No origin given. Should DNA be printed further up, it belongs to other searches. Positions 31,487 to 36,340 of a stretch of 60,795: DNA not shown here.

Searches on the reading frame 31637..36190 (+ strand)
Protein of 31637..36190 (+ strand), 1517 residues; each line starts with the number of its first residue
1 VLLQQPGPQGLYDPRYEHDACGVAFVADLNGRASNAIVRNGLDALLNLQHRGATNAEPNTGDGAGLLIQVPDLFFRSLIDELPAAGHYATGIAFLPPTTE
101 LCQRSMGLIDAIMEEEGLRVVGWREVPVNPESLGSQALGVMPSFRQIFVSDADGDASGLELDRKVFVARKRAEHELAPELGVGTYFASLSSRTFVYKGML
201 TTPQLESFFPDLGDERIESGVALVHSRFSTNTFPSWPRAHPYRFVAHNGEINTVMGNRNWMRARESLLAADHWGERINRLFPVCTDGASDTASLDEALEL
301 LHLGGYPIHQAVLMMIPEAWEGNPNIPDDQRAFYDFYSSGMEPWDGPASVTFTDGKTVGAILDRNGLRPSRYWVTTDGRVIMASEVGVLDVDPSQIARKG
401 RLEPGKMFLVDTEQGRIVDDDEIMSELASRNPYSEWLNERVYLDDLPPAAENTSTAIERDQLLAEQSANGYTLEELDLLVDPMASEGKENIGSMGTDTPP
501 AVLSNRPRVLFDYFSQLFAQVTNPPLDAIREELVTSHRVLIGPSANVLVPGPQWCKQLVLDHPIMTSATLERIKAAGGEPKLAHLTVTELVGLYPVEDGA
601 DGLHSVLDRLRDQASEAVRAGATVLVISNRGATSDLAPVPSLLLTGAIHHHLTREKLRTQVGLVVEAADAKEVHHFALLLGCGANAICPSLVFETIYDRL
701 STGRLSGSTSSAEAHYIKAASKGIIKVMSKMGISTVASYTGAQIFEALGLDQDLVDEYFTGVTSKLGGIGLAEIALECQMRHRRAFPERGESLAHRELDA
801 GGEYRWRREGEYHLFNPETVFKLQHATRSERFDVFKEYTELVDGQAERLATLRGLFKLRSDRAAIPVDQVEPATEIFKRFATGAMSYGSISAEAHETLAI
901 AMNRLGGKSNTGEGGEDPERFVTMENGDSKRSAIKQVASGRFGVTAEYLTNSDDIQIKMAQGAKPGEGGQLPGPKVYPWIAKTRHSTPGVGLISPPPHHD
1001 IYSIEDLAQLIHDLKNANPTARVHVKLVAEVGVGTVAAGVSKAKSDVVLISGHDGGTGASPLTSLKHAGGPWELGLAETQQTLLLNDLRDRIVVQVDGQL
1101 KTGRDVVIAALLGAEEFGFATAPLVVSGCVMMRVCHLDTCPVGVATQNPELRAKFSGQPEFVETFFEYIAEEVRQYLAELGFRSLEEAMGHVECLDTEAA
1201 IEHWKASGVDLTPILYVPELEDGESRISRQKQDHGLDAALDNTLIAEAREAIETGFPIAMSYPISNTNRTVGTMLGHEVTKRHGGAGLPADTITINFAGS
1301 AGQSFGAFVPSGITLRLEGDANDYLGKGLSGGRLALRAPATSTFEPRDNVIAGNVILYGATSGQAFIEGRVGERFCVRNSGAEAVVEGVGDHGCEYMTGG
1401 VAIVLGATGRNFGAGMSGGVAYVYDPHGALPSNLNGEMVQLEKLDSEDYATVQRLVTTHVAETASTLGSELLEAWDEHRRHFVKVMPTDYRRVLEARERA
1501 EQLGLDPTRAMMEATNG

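Call 34: search_protein_families(library=pfam, proteins=[window:31637-36190:+], max_evalue=0.00001)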
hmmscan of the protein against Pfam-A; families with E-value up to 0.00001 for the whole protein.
window:31637-36190:+ (1517 aa): 4 families
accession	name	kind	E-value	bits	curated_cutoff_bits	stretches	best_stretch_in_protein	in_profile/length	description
PF00310.26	GATase_2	-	3.8e-173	576.5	19.9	1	21-436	1-420/420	Glutamine amidotransferases class-II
PF01645.23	Glu_synthase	-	4.8e-148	493.7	20.4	1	815-1182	3-368/369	Conserved region in glutamate synthase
PF04898.20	Glu_syn_central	-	4.3e-103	345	22.8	1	465-751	2-277/277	Glutamate synthase central domain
PF01493.24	GXGXG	-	1.8e-84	282.4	32.5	1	1263-1448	2-187/190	GXGXG motif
